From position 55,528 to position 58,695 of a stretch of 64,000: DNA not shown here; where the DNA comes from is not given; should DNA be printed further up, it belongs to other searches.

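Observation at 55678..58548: Bacterial calpain-like cysteine protease fused to RTX repeats and DUF4214, encoded in a low-GC islet next to a T6SS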

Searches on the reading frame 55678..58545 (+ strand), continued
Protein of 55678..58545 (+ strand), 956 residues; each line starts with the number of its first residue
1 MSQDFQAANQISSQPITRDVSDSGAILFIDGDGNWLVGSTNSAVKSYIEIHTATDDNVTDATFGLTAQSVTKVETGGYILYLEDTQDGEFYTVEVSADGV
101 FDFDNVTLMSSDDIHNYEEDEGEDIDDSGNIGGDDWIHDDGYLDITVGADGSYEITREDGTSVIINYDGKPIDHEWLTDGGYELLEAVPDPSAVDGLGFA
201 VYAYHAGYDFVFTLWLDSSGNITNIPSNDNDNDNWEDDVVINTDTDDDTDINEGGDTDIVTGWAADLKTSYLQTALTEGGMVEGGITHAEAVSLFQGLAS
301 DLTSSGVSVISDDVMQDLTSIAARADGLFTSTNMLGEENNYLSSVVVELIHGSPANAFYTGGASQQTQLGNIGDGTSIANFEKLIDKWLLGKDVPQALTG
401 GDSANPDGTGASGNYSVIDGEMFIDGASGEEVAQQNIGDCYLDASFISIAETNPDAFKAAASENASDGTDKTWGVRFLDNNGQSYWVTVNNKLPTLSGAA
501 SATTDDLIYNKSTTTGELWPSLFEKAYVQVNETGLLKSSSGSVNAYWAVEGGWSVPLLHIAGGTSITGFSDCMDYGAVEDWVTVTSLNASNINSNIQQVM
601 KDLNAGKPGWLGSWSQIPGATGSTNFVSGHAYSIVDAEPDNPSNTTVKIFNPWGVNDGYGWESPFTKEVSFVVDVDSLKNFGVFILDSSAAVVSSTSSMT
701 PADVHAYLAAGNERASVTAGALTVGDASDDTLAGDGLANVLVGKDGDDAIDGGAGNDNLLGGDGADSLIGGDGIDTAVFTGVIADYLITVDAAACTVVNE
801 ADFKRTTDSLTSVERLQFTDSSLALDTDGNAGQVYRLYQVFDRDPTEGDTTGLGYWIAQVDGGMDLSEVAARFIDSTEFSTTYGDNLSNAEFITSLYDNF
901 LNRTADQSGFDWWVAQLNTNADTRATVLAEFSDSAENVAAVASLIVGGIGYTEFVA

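Call 44: search_protein_families(library=ncbifam, proteins=[L031:14334-16673:+, L031:16561-17946:+, L034:5675-7990:+, L011:12074-14197:-, L011:14447-16618:-, L025:931-3051:-, L035:13961-16348:+, L035:16352-17671:+, L001:21698-22933:+, L031:5436-6422:-], max_evalue=0.00001)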
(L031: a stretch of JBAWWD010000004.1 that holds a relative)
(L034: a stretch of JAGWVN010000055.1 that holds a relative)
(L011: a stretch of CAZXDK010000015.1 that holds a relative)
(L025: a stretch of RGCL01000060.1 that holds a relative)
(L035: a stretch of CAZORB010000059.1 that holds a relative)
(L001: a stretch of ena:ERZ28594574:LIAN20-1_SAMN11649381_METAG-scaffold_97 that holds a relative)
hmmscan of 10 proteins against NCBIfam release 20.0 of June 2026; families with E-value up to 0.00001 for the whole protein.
L031:14334-16673:+ (780 aa): 186 families (the best 25 are shown)
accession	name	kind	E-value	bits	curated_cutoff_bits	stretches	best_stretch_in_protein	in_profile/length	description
TIGR01846.1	type_I_sec_HlyB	subfamily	2.9e-180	601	725.55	1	109-777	34-693/694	type I secretion system permease/ATPase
TIGR03375.1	type_I_sec_LssB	subfamily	3.1e-159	531.4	693.1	1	80-763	6-689/696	type I secretion system permease/ATPase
TIGR03796.1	NHLM_micro_ABC1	equivalog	8.3e-121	404.4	853.3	1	114-772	54-708/710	NHLP family bacteriocin export ABC transporter peptidase/permease/ATPase subunit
TIGR03797.1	NHLM_micro_ABC2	equivalog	1.4e-116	390.7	709.4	1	182-776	98-685/686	NHLP bacteriocin export ABC transporter permease/ATPase subunit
TIGR02203.1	MsbA_lipidA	equivalog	2.2e-110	369.8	602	1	227-777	15-570/572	lipid A export permease/ATP-binding protein MsbA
TIGR01842.1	type_I_sec_PrtD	subfamily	1.4e-107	360.5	510.15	1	221-763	4-541/544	type I secretion system permease/ATPase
TIGR01193.1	bacteriocin_ABC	subfamily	4.5e-102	342.8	523.85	1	110-774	44-707/708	peptide cleavage/export ABC transporter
NF052233.1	CphA_assoc_ABC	equivalog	1.7e-101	340.8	880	1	228-779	185-746/766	cyanophycin metabolism-associated ABC transporter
TIGR02204.1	MsbA_rel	hypoth_equivalog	5.2e-99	332.5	780.4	1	211-775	6-574/576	ABC transporter, permease/ATP-binding protein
NF045513.1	HepA_fam_ABC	equivalog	6.3e-99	332.1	725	1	260-767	92-600/610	heterocyst formation ABC transporter subunit HepA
TIGR00958.1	3a01208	subfamily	3e-94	316.7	874.6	1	211-772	148-710/711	antigen peptide transporter 2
NF008381.0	PRK11176.1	equivalog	5.5e-94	315.6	867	1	228-776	27-579/582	lipid A ABC transporter ATP-binding protein/permease MsbA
NF010178.0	PRK13657.1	equivalog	9.3e-90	301.7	733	1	219-776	15-570/588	glucan ABC transporter ATP-binding protein/ permease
NF008055.0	PRK10789.1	equivalog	9.1e-80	268.7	845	1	220-776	13-571/590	SmdA family multidrug ABC transporter permease/ATP-binding protein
TIGR02857.1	CydD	equivalog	2e-74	251.4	435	1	222-748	2-529/529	thiol reductant ABC exporter subunit CydD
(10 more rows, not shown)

L031:16561-17946:+ (462 aa): 6 families
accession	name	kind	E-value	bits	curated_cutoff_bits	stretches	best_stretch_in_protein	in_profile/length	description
TIGR01843.1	type_I_hlyD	subfamily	4e-91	306.1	208.65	1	51-462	4-422/422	HlyD family type I secretion periplasmic adaptor subunit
TIGR03794.1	NHLM_micro_HlyD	equivalog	1.2e-17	63.9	156.2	1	50-338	17-284/421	NHLP bacteriocin system secretion protein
TIGR00998.1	8a0101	subfamily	1e-16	60.8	390.8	1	53-387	4-281/334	EmrA/EmrK family multidrug efflux transporter periplasmic adaptor subunit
TIGR01730.1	RND_mfp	subfamily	1.1e-08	34.4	94.9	0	216-388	51-211/322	efflux RND transporter periplasmic adaptor subunit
TIGR01000.1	bacteriocin_acc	subfamily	2.5e-08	33.2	258.85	0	276-448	286-450/457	bacteriocin secretion accessory protein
NF007785.0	PRK10476.1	equivalog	1.7e-07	30.4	376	0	179-369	93-269/347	multidrug transporter subunit MdtN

L034:5675-7990:+ (772 aa): 186 families (the best 25 are shown)
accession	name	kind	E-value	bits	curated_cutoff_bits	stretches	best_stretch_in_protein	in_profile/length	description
TIGR01846.1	type_I_sec_HlyB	subfamily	8.2e-179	596.2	725.55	1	99-769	32-693/694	type I secretion system permease/ATPase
TIGR03375.1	type_I_sec_LssB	subfamily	4.4e-159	531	693.1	1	71-755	5-689/696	type I secretion system permease/ATPase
TIGR03796.1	NHLM_micro_ABC1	equivalog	2e-121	406.4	853.3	1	109-764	57-708/710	NHLP family bacteriocin export ABC transporter peptidase/permease/ATPase subunit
TIGR03797.1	NHLM_micro_ABC2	equivalog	1.4e-116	390.6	709.4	1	174-768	98-685/686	NHLP bacteriocin export ABC transporter permease/ATPase subunit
TIGR02203.1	MsbA_lipidA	equivalog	7.8e-110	368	602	1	219-769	15-570/572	lipid A export permease/ATP-binding protein MsbA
TIGR01842.1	type_I_sec_PrtD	subfamily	8.4e-108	361.3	510.15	1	213-755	4-541/544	type I secretion system permease/ATPase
NF052233.1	CphA_assoc_ABC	equivalog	5.6e-101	339.1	880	1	220-771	185-746/766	cyanophycin metabolism-associated ABC transporter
TIGR01193.1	bacteriocin_ABC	subfamily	3.8e-100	336.4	523.85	1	154-765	96-706/708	peptide cleavage/export ABC transporter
NF045513.1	HepA_fam_ABC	equivalog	1.8e-98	330.6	725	1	252-758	92-599/610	heterocyst formation ABC transporter subunit HepA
TIGR02204.1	MsbA_rel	hypoth_equivalog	2.2e-98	330.4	780.4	1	203-766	6-573/576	ABC transporter, permease/ATP-binding protein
TIGR00958.1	3a01208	subfamily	1.6e-93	314.3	874.6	1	202-764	147-710/711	antigen peptide transporter 2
NF008381.0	PRK11176.1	equivalog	3.9e-92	309.5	867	1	220-768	27-579/582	lipid A ABC transporter ATP-binding protein/permease MsbA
NF010178.0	PRK13657.1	equivalog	5.8e-89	299.1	733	1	211-768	15-570/588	glucan ABC transporter ATP-binding protein/ permease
NF008055.0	PRK10789.1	equivalog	9e-80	268.8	845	1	212-768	13-571/590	SmdA family multidrug ABC transporter permease/ATP-binding protein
TIGR02857.1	CydD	equivalog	5.6e-74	250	435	1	214-740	2-529/529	thiol reductant ABC exporter subunit CydD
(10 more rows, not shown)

L011:12074-14197:- (707 aa): 184 families (the best 25 are shown)
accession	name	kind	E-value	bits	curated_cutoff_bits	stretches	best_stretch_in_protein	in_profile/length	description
TIGR03797.1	NHLM_micro_ABC2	equivalog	1.5e-251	836.7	709.4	1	13-706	2-686/686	NHLP bacteriocin export ABC transporter permease/ATPase subunit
TIGR01846.1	type_I_sec_HlyB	subfamily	3.7e-94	316.4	725.55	1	76-705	70-692/694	type I secretion system permease/ATPase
TIGR03796.1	NHLM_micro_ABC1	equivalog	2.6e-92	310.2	853.3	1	144-702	156-709/710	NHLP family bacteriocin export ABC transporter peptidase/permease/ATPase subunit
TIGR00958.1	3a01208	subfamily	1e-85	288.5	874.6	1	148-701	167-710/711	antigen peptide transporter 2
TIGR02203.1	MsbA_lipidA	equivalog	4.8e-85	286.2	602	1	156-705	29-569/572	lipid A export permease/ATP-binding protein MsbA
TIGR03375.1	type_I_sec_LssB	subfamily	3.4e-81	273.5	693.1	1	42-694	40-691/696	type I secretion system permease/ATPase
TIGR02204.1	MsbA_rel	hypoth_equivalog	7.9e-79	265.8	780.4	1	132-706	9-576/576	ABC transporter, permease/ATP-binding protein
NF045513.1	HepA_fam_ABC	equivalog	3.4e-74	250.4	725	1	182-700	95-604/610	heterocyst formation ABC transporter subunit HepA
NF008381.0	PRK11176.1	equivalog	4.5e-69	233.3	867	1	187-706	69-580/582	lipid A ABC transporter ATP-binding protein/permease MsbA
NF010178.0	PRK13657.1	equivalog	2.3e-64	217.9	733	1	153-706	30-571/588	glucan ABC transporter ATP-binding protein/ permease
NF052233.1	CphA_assoc_ABC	equivalog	1.1e-61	209.2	880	1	132-705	175-743/766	cyanophycin metabolism-associated ABC transporter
TIGR01193.1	bacteriocin_ABC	subfamily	2.6e-61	208.1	523.85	1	146-702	156-706/708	peptide cleavage/export ABC transporter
TIGR01842.1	type_I_sec_PrtD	subfamily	4.3e-58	197.2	510.15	1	148-692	12-541/544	type I secretion system permease/ATPase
TIGR02868.1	CydC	equivalog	2.1e-57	195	329.05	1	216-664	87-529/530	thiol reductant ABC exporter subunit CydC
NF008056.1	PRK10790.1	equivalog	6.8e-56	190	746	1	469-705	338-575/584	SmdB family multidrug efflux ABC transporter permease/ATP-binding protein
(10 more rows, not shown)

L011:14447-16618:- (723 aa): 183 families (the best 25 are shown)
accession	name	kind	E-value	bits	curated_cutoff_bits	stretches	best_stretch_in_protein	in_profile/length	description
TIGR03796.1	NHLM_micro_ABC1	equivalog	1.3e-293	975.6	853.3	1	13-721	1-710/710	NHLP family bacteriocin export ABC transporter peptidase/permease/ATPase subunit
TIGR01846.1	type_I_sec_HlyB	subfamily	1.9e-109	366.9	725.55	1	28-721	3-690/694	type I secretion system permease/ATPase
TIGR03797.1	NHLM_micro_ABC2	equivalog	1.5e-101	341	709.4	1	152-721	121-683/686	NHLP bacteriocin export ABC transporter permease/ATPase subunit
TIGR03375.1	type_I_sec_LssB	subfamily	9.2e-94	315.1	693.1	1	28-710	5-689/696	type I secretion system permease/ATPase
TIGR01193.1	bacteriocin_ABC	subfamily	7.8e-90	302.3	523.85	1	19-721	1-707/708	peptide cleavage/export ABC transporter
TIGR00958.1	3a01208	subfamily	2.8e-84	283.7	874.6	1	166-719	162-710/711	antigen peptide transporter 2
TIGR02203.1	MsbA_lipidA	equivalog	1e-83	281.8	602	1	157-720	4-566/572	lipid A export permease/ATP-binding protein MsbA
TIGR02204.1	MsbA_rel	hypoth_equivalog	3.5e-76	257.1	780.4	1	169-720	25-572/576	ABC transporter, permease/ATP-binding protein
NF045513.1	HepA_fam_ABC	equivalog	1.1e-71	242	725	1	145-715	32-601/610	heterocyst formation ABC transporter subunit HepA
NF010178.0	PRK13657.1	equivalog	1.7e-69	234.8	733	1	162-721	14-568/588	glucan ABC transporter ATP-binding protein/ permease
NF052233.1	CphA_assoc_ABC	equivalog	3.3e-68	230.7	880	1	176-721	189-741/766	cyanophycin metabolism-associated ABC transporter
NF008381.0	PRK11176.1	equivalog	3.4e-64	217.2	867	1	190-719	48-575/582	lipid A ABC transporter ATP-binding protein/permease MsbA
TIGR01842.1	type_I_sec_PrtD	subfamily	5.6e-62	210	510.15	1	163-710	2-541/544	type I secretion system permease/ATPase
TIGR02857.1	CydD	equivalog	2.6e-56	191.7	435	1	188-695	25-529/529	thiol reductant ABC exporter subunit CydD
NF008364.0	PRK11160.1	equivalog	8.3e-55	186.5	630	1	250-722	103-574/575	heme ABC transporter ATP-binding protein/permease CydC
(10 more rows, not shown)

L025:931-3051:- (706 aa): 175 families (the best 25 are shown)
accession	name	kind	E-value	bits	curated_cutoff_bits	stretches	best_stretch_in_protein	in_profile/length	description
TIGR03375.1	type_I_sec_LssB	subfamily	1.2e-189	632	693.1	1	11-697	2-695/696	type I secretion system permease/ATPase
TIGR01842.1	type_I_sec_PrtD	subfamily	2.1e-97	326.9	510.15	1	147-694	2-544/544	type I secretion system permease/ATPase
TIGR01846.1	type_I_sec_HlyB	subfamily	3.3e-84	283.5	725.55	1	55-693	43-681/694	type I secretion system permease/ATPase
TIGR03796.1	NHLM_micro_ABC1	equivalog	5e-65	220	853.3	1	137-691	140-699/710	NHLP family bacteriocin export ABC transporter peptidase/permease/ATPase subunit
TIGR03797.1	NHLM_micro_ABC2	equivalog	1.6e-60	205.4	709.4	1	101-690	86-671/686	NHLP bacteriocin export ABC transporter permease/ATPase subunit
TIGR01193.1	bacteriocin_ABC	subfamily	9.7e-58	196.2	523.85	1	145-692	150-697/708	peptide cleavage/export ABC transporter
TIGR02857.1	CydD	equivalog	1.7e-55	189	435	1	438-676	293-529/529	thiol reductant ABC exporter subunit CydD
TIGR02203.1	MsbA_lipidA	equivalog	6.5e-52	176.8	602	1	184-693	48-558/572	lipid A export permease/ATP-binding protein MsbA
TIGR02204.1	MsbA_rel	hypoth_equivalog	2.6e-50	171.7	780.4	1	293-693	160-564/576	ABC transporter, permease/ATP-binding protein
NF008364.0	PRK11160.1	equivalog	1.9e-48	165.5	630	1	266-694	145-565/575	heme ABC transporter ATP-binding protein/permease CydC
TIGR02868.1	CydC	equivalog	3.5e-48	164.5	329.05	1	266-664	126-530/530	thiol reductant ABC exporter subunit CydC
NF052233.1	CphA_assoc_ABC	equivalog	7.1e-47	160.2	880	1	135-693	169-732/766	cyanophycin metabolism-associated ABC transporter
TIGR00958.1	3a01208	subfamily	7.8e-46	156.7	874.6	1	278-686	290-696/711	antigen peptide transporter 2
NF045513.1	HepA_fam_ABC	equivalog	5.8e-44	150.5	725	1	205-692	117-597/610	heterocyst formation ABC transporter subunit HepA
NF010178.0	PRK13657.1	equivalog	1.7e-42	145.7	733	1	385-690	252-556/588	glucan ABC transporter ATP-binding protein/ permease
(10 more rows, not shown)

L035:13961-16348:+ (796 aa): 182 families (the best 25 are shown)
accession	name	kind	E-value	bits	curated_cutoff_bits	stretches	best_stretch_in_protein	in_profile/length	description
TIGR03375.1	type_I_sec_LssB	subfamily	5.2e-247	821.6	693.1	1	16-707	1-689/696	type I secretion system permease/ATPase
TIGR01846.1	type_I_sec_HlyB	subfamily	7e-135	451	725.55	1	27-710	10-682/694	type I secretion system permease/ATPase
TIGR01842.1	type_I_sec_PrtD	subfamily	1.1e-113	380.6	510.15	1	163-707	2-541/544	type I secretion system permease/ATPase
TIGR03796.1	NHLM_micro_ABC1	equivalog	3.4e-90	303.2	853.3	1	25-709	21-701/710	NHLP family bacteriocin export ABC transporter peptidase/permease/ATPase subunit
TIGR03797.1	NHLM_micro_ABC2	equivalog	6.5e-86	289.3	709.4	1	163-709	132-674/686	NHLP bacteriocin export ABC transporter permease/ATPase subunit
TIGR02203.1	MsbA_lipidA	equivalog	8.9e-80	268.8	602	1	163-708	7-557/572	lipid A export permease/ATP-binding protein MsbA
TIGR00958.1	3a01208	subfamily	2.3e-79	267.5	874.6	1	182-702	176-696/711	antigen peptide transporter 2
TIGR01193.1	bacteriocin_ABC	subfamily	3.5e-78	263.8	523.85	1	165-709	154-698/708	peptide cleavage/export ABC transporter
TIGR02204.1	MsbA_rel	hypoth_equivalog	1.7e-77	261.4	780.4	1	170-707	23-562/576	ABC transporter, permease/ATP-binding protein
TIGR02857.1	CydD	equivalog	6.4e-76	256.4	435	1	168-692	4-529/529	thiol reductant ABC exporter subunit CydD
NF052233.1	CphA_assoc_ABC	equivalog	4.6e-72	243.5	880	1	208-711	231-734/766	cyanophycin metabolism-associated ABC transporter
NF010178.0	PRK13657.1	equivalog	6.1e-71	239.6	733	1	163-707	15-557/588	glucan ABC transporter ATP-binding protein/ permease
NF045513.1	HepA_fam_ABC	equivalog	2.2e-69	234.5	725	1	210-705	94-594/610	heterocyst formation ABC transporter subunit HepA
TIGR01192.1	chvA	subfamily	9.9e-62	209.3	585.4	1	390-705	241-555/585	glucan export ABC transporter ATP-binding protein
TIGR02868.1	CydC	equivalog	2.9e-61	207.7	329.05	1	251-679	101-529/530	thiol reductant ABC exporter subunit CydC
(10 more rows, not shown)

L035:16352-17671:+ (440 aa): 4 families
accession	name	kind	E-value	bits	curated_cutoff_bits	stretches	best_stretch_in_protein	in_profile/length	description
TIGR01843.1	type_I_hlyD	subfamily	4.6e-112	375.1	208.65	1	26-440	3-422/422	HlyD family type I secretion periplasmic adaptor subunit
TIGR03794.1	NHLM_micro_HlyD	equivalog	5.1e-15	55.3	156.2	1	27-378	18-344/421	NHLP bacteriocin system secretion protein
TIGR01000.1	bacteriocin_acc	subfamily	7.9e-13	48.1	258.85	1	219-426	242-450/457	bacteriocin secretion accessory protein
TIGR01730.1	RND_mfp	subfamily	4.3e-11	42.3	94.9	1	216-374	54-214/322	efflux RND transporter periplasmic adaptor subunit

L001:21698-22933:+ (412 aa): 17 families
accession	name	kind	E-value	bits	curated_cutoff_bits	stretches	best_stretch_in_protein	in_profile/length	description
NF052233.1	CphA_assoc_ABC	equivalog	1.5e-199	665.1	880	1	4-412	27-438/766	cyanophycin metabolism-associated ABC transporter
TIGR02203.1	MsbA_lipidA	equivalog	2.8e-31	108.7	602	1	147-405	3-256/572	lipid A export permease/ATP-binding protein MsbA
TIGR00958.1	3a01208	subfamily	4.3e-24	84.8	874.6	1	142-394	147-391/711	antigen peptide transporter 2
TIGR02204.1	MsbA_rel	hypoth_equivalog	2e-23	82.9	780.4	1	145-396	5-251/576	ABC transporter, permease/ATP-binding protein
TIGR01846.1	type_I_sec_HlyB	subfamily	6.9e-23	80.8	725.55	1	157-409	138-383/694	type I secretion system permease/ATPase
NF008055.0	PRK10789.1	equivalog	8.4e-22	77.3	845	1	150-412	9-266/590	SmdA family multidrug ABC transporter permease/ATP-binding protein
NF045513.1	HepA_fam_ABC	equivalog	1.7e-19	69.7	725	1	214-401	105-291/610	heterocyst formation ABC transporter subunit HepA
NF008381.0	PRK11176.1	equivalog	2.6e-19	69.1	867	1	141-405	7-266/582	lipid A ABC transporter ATP-binding protein/permease MsbA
TIGR03796.1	NHLM_micro_ABC1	equivalog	1.3e-18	66.6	853.3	1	156-408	152-400/710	NHLP family bacteriocin export ABC transporter peptidase/permease/ATPase subunit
TIGR03375.1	type_I_sec_LssB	subfamily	3.3e-13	48.8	693.1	1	142-405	137-391/696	type I secretion system permease/ATPase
TIGR01193.1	bacteriocin_ABC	subfamily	7e-13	48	523.85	1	207-371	199-362/708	peptide cleavage/export ABC transporter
NF008056.1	PRK10790.1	equivalog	8.7e-12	44.3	746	1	146-408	11-273/584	SmdB family multidrug efflux ABC transporter permease/ATP-binding protein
TIGR03797.1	NHLM_micro_ABC2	equivalog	1.9e-11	43.2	709.4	1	158-405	136-376/686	NHLP bacteriocin export ABC transporter permease/ATPase subunit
TIGR02857.1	CydD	equivalog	1.1e-08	34.5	435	1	168-372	13-212/529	thiol reductant ABC exporter subunit CydD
NF000475.1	tet_ABC_46_B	exception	5.4e-07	28.5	1250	1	149-399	7-255/578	tetracycline efflux ABC transporter Tet(46) subunit B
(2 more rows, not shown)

L031:5436-6422:- (328 aa): 0 families
